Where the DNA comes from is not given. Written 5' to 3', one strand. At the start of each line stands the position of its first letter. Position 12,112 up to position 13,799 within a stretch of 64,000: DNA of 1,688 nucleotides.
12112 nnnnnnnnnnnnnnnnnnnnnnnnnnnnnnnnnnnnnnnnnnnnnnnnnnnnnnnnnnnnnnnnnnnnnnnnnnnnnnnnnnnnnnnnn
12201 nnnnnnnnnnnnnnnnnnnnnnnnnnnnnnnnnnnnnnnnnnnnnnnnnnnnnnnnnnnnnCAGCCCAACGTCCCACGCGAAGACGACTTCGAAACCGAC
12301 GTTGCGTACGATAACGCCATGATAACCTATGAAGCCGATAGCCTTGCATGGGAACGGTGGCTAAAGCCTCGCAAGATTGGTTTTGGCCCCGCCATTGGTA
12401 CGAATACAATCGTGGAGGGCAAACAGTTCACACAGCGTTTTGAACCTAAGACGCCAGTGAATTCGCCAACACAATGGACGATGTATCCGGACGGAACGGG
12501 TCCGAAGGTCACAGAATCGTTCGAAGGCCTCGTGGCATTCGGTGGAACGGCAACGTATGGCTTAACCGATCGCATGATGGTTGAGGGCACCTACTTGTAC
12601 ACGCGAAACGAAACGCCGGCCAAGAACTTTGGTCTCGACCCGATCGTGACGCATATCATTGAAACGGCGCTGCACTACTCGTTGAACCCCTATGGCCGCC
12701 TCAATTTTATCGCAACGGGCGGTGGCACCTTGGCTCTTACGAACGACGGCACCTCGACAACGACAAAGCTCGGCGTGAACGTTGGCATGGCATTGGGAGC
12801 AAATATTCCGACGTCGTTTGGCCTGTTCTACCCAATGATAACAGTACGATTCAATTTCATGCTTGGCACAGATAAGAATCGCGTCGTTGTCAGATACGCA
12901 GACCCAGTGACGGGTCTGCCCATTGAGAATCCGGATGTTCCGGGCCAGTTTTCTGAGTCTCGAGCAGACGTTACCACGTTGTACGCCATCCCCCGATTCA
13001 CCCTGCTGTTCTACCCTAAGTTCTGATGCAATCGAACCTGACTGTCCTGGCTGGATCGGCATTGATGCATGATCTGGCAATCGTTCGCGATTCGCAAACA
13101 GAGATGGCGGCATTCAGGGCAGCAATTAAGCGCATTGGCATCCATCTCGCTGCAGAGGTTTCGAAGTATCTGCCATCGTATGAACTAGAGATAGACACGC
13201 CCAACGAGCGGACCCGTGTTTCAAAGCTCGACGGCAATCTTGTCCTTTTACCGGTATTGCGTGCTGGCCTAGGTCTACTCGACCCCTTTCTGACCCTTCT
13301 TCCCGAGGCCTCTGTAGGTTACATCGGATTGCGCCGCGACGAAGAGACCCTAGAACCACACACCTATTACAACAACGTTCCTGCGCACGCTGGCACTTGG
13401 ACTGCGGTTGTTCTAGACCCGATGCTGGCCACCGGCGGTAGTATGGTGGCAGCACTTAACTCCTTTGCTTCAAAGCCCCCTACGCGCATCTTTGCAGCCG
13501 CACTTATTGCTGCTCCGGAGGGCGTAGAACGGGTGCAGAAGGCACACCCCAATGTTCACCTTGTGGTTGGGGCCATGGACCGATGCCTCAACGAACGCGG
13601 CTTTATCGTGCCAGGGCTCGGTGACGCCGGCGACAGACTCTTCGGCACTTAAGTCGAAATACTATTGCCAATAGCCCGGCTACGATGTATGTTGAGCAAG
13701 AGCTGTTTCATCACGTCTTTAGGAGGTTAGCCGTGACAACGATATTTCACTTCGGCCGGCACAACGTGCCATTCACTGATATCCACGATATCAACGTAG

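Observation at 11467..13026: TatD nuclease with no stop codon: its last helix doubles as the signal peptide of an outer-membrane beta-barrel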

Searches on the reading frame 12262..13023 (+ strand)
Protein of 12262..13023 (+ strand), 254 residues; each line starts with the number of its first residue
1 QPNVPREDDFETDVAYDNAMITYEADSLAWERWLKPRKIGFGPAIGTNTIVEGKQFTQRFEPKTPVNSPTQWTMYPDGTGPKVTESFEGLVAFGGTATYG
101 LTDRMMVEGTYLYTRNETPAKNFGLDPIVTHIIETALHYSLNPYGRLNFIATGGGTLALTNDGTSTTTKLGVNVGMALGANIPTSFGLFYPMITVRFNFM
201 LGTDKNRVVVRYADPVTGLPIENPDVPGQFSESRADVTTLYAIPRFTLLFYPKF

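Call 3: search_protein_families(library=pfam, proteins=[window:12262-13023:+], max_evalue=0.1)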
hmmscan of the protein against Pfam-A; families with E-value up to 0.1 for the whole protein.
window:12262-13023:+ (254 aa): 2 families
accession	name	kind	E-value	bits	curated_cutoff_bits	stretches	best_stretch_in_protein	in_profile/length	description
PF13505.12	OMP_b-brl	-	0.013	16.1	28.7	1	89-181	43-139/175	Outer membrane protein beta-barrel domain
PF19267.4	CIS_spike_tip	-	0.06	13.6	24.1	0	46-81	88-124/141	Contractile injection system spike tip protein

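Call 4: search_protein_families(library=ncbifam, proteins=[window:12262-13023:+], max_evalue=0.1)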
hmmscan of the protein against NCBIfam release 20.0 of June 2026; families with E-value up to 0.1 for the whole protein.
window:12262-13023:+ (254 aa): 0 families

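Call 10: find_homologous_proteins(query=window:12262-13023:+)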
Query window:12262-13023:+ (254 aa): 1 proteins with E <= 0.001 among 517 candidates.
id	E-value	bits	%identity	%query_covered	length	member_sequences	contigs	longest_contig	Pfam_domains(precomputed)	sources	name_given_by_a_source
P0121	1.1e-48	184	45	81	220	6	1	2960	-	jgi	jgi:hypothetical protein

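Call 17: find_related_loci(query=A2, collection=genome_contigs, flank=4000)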
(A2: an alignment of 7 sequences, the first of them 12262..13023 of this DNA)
Query A2 (254 aa) in genome_contigs; peptide patterns used: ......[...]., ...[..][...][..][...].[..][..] (x = any residue, [..] = any of these).
119 stretches matched a pattern; 29 encode a relative of the query (tblastn E <= 1e-3); 29 distinct loci.
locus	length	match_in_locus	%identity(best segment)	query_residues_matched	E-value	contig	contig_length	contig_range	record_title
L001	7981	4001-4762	69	1-254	2e-121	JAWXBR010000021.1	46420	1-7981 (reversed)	MAG: bacterium isolate MP6IB1.81 k99_358383, whole genome shotgun sequence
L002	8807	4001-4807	53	1-254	7e-92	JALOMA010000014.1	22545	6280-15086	MAG: Candidatus Kapaibacterium sp. isolate Prado039 scaffold_3401, whole genome shotgun sequence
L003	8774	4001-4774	52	1-254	4e-86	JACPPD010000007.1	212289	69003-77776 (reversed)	MAG: Ignavibacteria bacterium isolate NC_groundwater_618_Pr5_B-0.1um_48_51 alan_book_18_scaffold_87718, whole genome sho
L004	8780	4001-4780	50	1-254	5e-83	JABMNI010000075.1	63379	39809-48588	MAG: Ignavibacteria bacterium isolate bin.189 k141_6517058, whole genome shotgun sequence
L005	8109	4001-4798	47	1-254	1e-79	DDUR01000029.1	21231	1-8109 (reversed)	MAG TPA_asm: Ignavibacteria bacterium UBA2333 UBA2333_contig_1847, whole genome shotgun sequence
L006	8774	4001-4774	51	1-254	5e-78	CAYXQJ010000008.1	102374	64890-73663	MAG TPA_asm: uncultured Hyphomicrobiales bacterium isolate SRP329715_co2_289 genome assembly, contig: NODE_417_length_10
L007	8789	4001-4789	50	1-254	5e-78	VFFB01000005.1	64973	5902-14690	MAG: Candidatus Kapaibacterium sp. isolate ZLKRG46 NODE_245_length_64973_cov_4.158082, whole genome shotgun sequence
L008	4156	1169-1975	43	1-254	1e-75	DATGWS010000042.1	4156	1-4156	MAG TPA_asm: Candidatus Didemnitutus sp. isolate SMAG_U10588 k141_6575, whole genome shotgun sequence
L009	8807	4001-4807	43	1-254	9e-75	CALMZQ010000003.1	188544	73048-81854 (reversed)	MAG TPA_asm: uncultured Ignavibacteria bacterium isolate SRR6670123_bin.14_CONCOCT_v1.1_MAG genome assembly, contig: ERZ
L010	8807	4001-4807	45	1-254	1e-74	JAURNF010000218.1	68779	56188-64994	MAG: Candidatus Kapaibacterium sp. isolate SFB_Oligo_Co_79 k141_3819787, whole genome shotgun sequence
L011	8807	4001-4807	44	1-254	8e-74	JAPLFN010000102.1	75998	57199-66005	MAG: Candidatus Kapaibacterium sp. isolate LacPavin_0818_WC45_MAG_51_7 LacPavin_0818_WC45_scaffold_416837, whole genome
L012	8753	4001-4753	46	1-254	6e-72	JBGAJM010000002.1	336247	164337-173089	MAG: Candidatus Kapaibacterium sp. isolate MAG_AAO_H10.30 AAOH10-30_opera_contig_121, whole genome shotgun sequence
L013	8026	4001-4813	42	1-254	2e-71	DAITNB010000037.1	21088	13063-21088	MAG TPA_asm: bacterium isolate CTOTU10762 NODE_819_length_21088_cov_25.460610, whole genome shotgun sequence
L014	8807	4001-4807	43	1-254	3e-71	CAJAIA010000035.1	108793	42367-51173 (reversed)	MAG: uncultured Ignavibacteria bacterium isolate Loc090721-4m_bin-0677 genome assembly, contig: bin-0677:35/45, whole ge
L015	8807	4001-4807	42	1-254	2e-70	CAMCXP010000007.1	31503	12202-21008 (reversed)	MAG: Melioribacter roseus P3M-2 isolate MiE-14oct19-197 genome assembly, contig: MiE-14oct19-C1596, whole genome shotgun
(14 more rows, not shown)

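Call 24: predict_structure(alignment_id=A1)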
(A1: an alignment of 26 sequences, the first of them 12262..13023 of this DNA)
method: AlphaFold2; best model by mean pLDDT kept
length: 254 residues; sequences in the alignment: 26
mean_pLDDT: 90.6   pTM: 0.79
mean pLDDT of the five models: 90.6, 90.2, 90.1, 88.6, 88.2
residues with pLDDT >= 90: 172; 70-90: 71; 50-70: 11; < 50: 0
segments of 3 or more residues with pLDDT < 50: none
pLDDT, mean of each block of 10 residues (from residue 1): 83 91 76 77 97 95 76 92 94 97 94 93 90 97 86 97 88 96 90 96 92 87 89 95 97 86
secondary structure, 60 per line:
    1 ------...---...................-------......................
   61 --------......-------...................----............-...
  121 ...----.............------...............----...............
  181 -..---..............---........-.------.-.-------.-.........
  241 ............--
elements in order: H13-31 E39-60 E72-74 E82-100 E105-116 H118-123 E128-140 E147-161 E166-180 E187-200 E204-211 E232-252

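Call 27: fold_search(model_id=the predicted structure, library=pdb)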
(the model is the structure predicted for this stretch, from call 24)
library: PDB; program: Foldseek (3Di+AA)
matches with E <= 10: 713; with E <= 0.001: 36
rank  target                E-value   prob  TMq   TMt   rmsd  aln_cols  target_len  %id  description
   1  9a34_MODEL_1_A        1.3e-05  1.00  0.33  0.28  14.4       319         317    8  Model of E. coli OmpT by in-cell photo-crosslinking MS and deep learning (released 2023-02-24)
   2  9fzd_A                2.0e-05  1.00  0.35  0.49  10.8       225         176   13  Structure of OmpA-long in complex with nanobody Nb39 (released 2024-07-17)
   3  9nh2_A                2.5e-05  1.00  0.35  0.39   9.3       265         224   11  In situ cryo-EM structure of porin III of the Legionella Dot/Icm T4SS machine (released 2025-09-17)
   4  1p4t                  3.3e-05  1.00  0.41  0.64   6.4       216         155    9  Crystal structure of Neisserial surface protein A (NspA) (released 2003-07-22)
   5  1i78_A                3.5e-05  1.00  0.35  0.31  13.2       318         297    8  CRYSTAL STRUCTURE OF OUTER MEMBRANE PROTEASE OMPT FROM ESCHERICHIA COLI (released 2001-10-03)
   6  3qra                  5.0e-05  1.00  0.34  0.51   8.8       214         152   12  The crystal structure of Ail, the attachment invasion locus protein of Yersinia pestis (released 2011-11-23)
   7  9a2m_MODEL_1_A        6.1e-05  1.00  0.38  0.29   9.8       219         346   11  Model of E. coli OmpA by in-cell photo-crosslinking MS and deep learning (released 2023-02-24)
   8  3dwo                  6.5e-05  0.99  0.26  0.17  12.0       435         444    6  Crystal structure of a Pseudomonas aeruginosa FadL homologue (released 2008-12-16)
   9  9fzc_A                1.0e-04  1.00  0.36  0.51  10.2       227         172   12  Structure of OmpA-short in complex with nanobody Nb01 (released 2024-07-17)
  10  2x4m_C                1.1e-04  1.00  0.37  0.33  15.6       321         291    7  Yersinia Pestis Plasminogen Activator Pla (released 2010-07-28)
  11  1i78_B                1.3e-04  1.00  0.37  0.34  13.1       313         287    8  CRYSTAL STRUCTURE OF OUTER MEMBRANE PROTEASE OMPT FROM ESCHERICHIA COLI (released 2001-10-03)
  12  2x27                  1.5e-04  1.00  0.44  0.52   7.2       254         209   11  Crystal structure of the outer membrane protein OprG from Pseudomonas aeruginosa (released 2010-12-15)
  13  1bxw                  1.6e-04  1.00  0.34  0.47  12.3       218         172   11  OUTER MEMBRANE PROTEIN A (OMPA) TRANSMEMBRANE DOMAIN (released 1998-10-14)
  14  2n2l_MODEL_1_A        1.8e-04  1.00  0.30  0.44  11.4       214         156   11  NMR structure of yersinia pestis ail (attachment invasion locus) in decylphosphocholine micelles calculated wi (released 2015-07-22)
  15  2x56                  1.9e-04  1.00  0.38  0.36  13.2       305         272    8  Yersinia Pestis Plasminogen Activator Pla (Native) (released 2010-07-28)
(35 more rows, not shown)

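Call 36: search_protein_representatives(alignment_id=A1)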
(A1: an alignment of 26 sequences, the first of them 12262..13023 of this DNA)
Query: 26 sequences, 244 profile positions. Proteins with E-value up to 0.001 (for the whole library): 74; up to 1e-10: 57; up to 1e-30: 38. The best 74 are listed.
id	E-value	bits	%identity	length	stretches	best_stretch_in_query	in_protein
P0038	3.6e-89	314.6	-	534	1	1-244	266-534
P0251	2.3e-62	226.9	-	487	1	25-243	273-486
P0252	1.6e-55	204.4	-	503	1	14-244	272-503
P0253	6.7e-55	202.4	-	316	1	27-244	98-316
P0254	6.8e-55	202.4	-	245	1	20-244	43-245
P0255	1.8e-53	197.8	-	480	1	5-242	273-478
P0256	3.0e-53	197.0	-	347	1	21-244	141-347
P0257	1.0e-52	195.2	-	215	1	24-244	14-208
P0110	2.4e-51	190.8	-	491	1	5-241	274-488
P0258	6.4e-50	186.1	-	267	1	20-243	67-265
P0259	6.7e-49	182.8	-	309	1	24-244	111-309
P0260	1.7e-48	181.4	-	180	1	44-244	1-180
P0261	2.1e-47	177.9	-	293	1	19-244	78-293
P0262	1.5e-46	175.1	-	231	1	14-244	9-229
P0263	3.2e-46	174.0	-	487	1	20-244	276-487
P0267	5.3e-45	170.0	-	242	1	13-244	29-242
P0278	6.2e-37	143.6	-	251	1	21-244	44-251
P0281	4.7e-34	134.1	-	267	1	14-242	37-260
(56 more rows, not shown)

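Call 38: find_encoding_contigs(protein=P0267, flank=3000, max_places=3)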
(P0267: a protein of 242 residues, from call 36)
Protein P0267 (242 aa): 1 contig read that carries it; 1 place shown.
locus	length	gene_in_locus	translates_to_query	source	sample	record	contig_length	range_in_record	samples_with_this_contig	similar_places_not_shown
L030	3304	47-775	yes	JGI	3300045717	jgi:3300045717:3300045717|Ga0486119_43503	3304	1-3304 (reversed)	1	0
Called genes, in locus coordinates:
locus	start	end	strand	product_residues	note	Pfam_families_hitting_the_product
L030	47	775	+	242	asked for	-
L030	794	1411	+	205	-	PF14681:UPRTase, PF00156:Pribosyltran (weak)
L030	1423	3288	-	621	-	PF17517:IgGFc_binding, PF22544:HYDIN_VesB_CFA65-like_Ig (faint), PF18962:Por_Secre_tail (weak)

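Call 39: find_encoding_contigs(protein=P0281, flank=3000, max_places=3)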
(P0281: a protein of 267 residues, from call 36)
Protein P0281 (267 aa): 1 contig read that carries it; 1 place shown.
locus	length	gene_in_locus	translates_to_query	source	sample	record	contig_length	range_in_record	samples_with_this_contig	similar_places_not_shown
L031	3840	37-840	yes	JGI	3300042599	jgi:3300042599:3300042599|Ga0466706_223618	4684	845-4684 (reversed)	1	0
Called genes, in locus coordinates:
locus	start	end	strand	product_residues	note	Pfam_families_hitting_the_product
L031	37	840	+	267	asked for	-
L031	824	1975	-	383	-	PF02463:SMC_N, PF13175:AAA_15, PF13476:AAA_23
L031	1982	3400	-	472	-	PF13727:CoA_binding_3, PF02397:Bac_transf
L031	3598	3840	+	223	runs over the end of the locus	PF00881:Nitroreductase, PF14512:TM1586_NiRdase (faint), PF00881:Nitroreductase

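Call 40: find_encoding_contigs(protein=P0278, flank=3000, max_places=3)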
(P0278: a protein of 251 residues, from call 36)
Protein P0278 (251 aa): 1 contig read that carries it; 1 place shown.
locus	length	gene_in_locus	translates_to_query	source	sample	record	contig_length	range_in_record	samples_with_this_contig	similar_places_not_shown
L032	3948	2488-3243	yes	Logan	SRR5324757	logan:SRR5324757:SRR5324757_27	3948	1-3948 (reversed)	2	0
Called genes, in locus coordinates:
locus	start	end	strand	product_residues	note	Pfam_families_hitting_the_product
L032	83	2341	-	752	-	PF00535:Glycos_transf_2, PF13641:Glyco_tranf_2_3, PF13632:Glyco_trans_2_3 (weak), PF02709:Glyco_transf_7C (faint), PF02397:Bac_transf (weak)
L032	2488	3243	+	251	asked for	PF13505:OMP_b-brl (faint)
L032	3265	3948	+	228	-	?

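Call 68: search_protein_families(library=pfam, proteins=[P0278], max_evalue=0.1)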
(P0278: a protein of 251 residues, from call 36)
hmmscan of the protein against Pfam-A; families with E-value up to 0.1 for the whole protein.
P0278 (251 aa): 3 families
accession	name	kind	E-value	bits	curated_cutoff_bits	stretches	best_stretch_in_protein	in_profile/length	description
PF13505.12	OMP_b-brl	-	6.7e-06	26.8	28.7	1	60-195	20-144/175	Outer membrane protein beta-barrel domain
PF03032.20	FSAP_sig_propep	-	0.059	13.8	27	0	22-53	7-38/46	Frog skin active peptide family signal and propeptide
PF12094.14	DUF3570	-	0.077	12.2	25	1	111-191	96-178/427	Protein of unknown function (DUF3570)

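Call 82: search_solved_structures(query=A1, max_evalue=10)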
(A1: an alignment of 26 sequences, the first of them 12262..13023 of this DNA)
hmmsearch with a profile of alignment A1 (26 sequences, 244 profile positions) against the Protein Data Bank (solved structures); distinct sequences matched with E-value up to 10: 2.
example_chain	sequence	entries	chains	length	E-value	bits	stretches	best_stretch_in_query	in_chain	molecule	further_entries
2n2l_A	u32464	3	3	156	0.41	13.1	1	72-108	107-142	Outer membrane protein X | Adhesion invasion locus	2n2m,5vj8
3qra_A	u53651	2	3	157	0.42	13.1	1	72-108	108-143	Attachment invasion locus protein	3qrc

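Call 83: search_protein_families(library=pfam, alignment_id=A1, max_evalue=0.01)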
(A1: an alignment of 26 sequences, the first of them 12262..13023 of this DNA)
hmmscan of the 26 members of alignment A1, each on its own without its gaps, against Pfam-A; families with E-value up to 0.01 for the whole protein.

A. member 1, window:12262-13023:+ (254 aa): 0 families

B. families by the number of members that match (of 26 scanned): 1 family
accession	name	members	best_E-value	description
PF13505.12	OMP_b-brl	12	2.1e-09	Outer membrane protein beta-barrel domain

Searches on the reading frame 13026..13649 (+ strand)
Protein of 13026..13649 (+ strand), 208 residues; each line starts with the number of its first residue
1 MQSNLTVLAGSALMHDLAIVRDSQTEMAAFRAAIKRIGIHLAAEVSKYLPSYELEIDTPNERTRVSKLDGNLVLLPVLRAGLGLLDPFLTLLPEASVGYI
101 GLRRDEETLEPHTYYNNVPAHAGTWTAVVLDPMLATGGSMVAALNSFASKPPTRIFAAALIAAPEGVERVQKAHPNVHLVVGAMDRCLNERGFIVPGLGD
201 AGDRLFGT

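Call 3: search_protein_families(library=pfam, proteins=[window:13026-13649:+], max_evalue=0.1)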
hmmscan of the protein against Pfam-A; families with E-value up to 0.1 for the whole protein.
window:13026-13649:+ (208 aa): 3 families
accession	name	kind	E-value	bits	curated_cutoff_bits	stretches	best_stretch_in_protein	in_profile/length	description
PF14681.12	UPRTase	-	2.7e-60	203.8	27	1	11-208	5-206/206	Uracil phosphoribosyltransferase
PF00156.33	Pribosyltran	-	1.5e-06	28.1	26.3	1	71-172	30-135/158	Phosphoribosyl transferase domain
PF24390.1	PRTase-CE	-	0.041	14.2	27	1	122-182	103-168/253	PRTase-CE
